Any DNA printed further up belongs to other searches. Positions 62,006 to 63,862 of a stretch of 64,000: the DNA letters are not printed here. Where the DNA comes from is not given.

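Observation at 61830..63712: PLP-dependent MocR regulator divergent from hao: a possible hydroxylamine-sensing switch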

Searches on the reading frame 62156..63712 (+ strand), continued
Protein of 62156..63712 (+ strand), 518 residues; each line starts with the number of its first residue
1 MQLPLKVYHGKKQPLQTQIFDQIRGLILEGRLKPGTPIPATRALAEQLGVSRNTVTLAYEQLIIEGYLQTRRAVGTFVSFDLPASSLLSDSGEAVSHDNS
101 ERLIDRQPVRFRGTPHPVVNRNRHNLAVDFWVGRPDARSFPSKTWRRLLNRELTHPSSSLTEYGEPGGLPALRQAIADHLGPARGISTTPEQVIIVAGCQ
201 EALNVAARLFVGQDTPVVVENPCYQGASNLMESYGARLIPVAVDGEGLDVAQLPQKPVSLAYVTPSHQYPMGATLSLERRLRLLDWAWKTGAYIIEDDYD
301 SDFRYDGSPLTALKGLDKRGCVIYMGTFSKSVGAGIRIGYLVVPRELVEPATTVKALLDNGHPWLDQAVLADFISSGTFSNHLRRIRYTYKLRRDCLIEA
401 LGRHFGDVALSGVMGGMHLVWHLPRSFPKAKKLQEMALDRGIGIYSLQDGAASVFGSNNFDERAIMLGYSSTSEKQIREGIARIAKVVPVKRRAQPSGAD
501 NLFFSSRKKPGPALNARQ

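Call 71: search_protein_families(library=ncbifam, proteins=[L090:10001-11527:+, L001:8001-9566:+, L012:9965-11581:+, L088:10001-11497:+], max_evalue=1e-60)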
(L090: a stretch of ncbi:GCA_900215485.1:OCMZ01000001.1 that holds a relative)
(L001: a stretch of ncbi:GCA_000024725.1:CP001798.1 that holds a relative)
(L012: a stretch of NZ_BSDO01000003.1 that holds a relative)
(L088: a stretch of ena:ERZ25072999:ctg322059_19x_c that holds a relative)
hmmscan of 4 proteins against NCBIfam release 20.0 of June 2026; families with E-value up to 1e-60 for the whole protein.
L090:10001-11527:+ (508 aa): 3 families
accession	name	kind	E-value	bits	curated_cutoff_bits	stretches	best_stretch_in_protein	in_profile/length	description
NF052282.1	PLP_TF_PdxR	equivalog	6.7e-129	430.8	320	1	15-482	2-447/448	MocR-like pyridoxine biosynthesis transcription factor PdxR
NF052281.1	rhizopine_MocR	equivalog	6.6e-117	391.1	650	1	5-486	9-479/479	rhizopine catabolism transcriptional regulator MocR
NF052285.1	GABA_TF_GabR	exception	1.6e-92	310.8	600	1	18-485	3-455/456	MocR-like transcriptional regulator GabR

L001:8001-9566:+ (521 aa): 4 families
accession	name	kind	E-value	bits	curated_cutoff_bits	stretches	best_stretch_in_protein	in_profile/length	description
NF052282.1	PLP_TF_PdxR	equivalog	5.1e-130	434.5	320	1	15-484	2-447/448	MocR-like pyridoxine biosynthesis transcription factor PdxR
NF052281.1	rhizopine_MocR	equivalog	6.5e-114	381.2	650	1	5-487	9-478/479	rhizopine catabolism transcriptional regulator MocR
NF052285.1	GABA_TF_GabR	exception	1.1e-88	298.1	600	1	18-487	3-455/456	MocR-like transcriptional regulator GabR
NF052290.2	MocR_like_YczR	exception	3.6e-64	217.2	487.4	1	9-487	14-457/458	MocR-like transcription factor YczR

L012:9965-11581:+ (538 aa): 4 families
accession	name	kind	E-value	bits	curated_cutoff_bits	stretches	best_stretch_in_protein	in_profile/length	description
NF052282.1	PLP_TF_PdxR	equivalog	1.6e-133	446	320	1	27-508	2-447/448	MocR-like pyridoxine biosynthesis transcription factor PdxR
NF052281.1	rhizopine_MocR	equivalog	9.6e-113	377.3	650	1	151-511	122-478/479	rhizopine catabolism transcriptional regulator MocR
NF052285.1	GABA_TF_GabR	exception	1.1e-89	301.3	600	1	155-511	97-455/456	MocR-like transcriptional regulator GabR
NF052290.2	MocR_like_YczR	exception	3.8e-66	223.7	487.4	1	23-511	16-457/458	MocR-like transcription factor YczR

L088:10001-11497:+ (498 aa): 3 families
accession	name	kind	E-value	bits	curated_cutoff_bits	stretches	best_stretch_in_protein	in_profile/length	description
NF052282.1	PLP_TF_PdxR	equivalog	5.5e-127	424.5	320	1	15-483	2-447/448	MocR-like pyridoxine biosynthesis transcription factor PdxR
NF052281.1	rhizopine_MocR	equivalog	3.4e-117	392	650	1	5-486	9-478/479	rhizopine catabolism transcriptional regulator MocR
NF052285.1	GABA_TF_GabR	exception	6.9e-91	305.3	600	1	18-486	3-455/456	MocR-like transcriptional regulator GabR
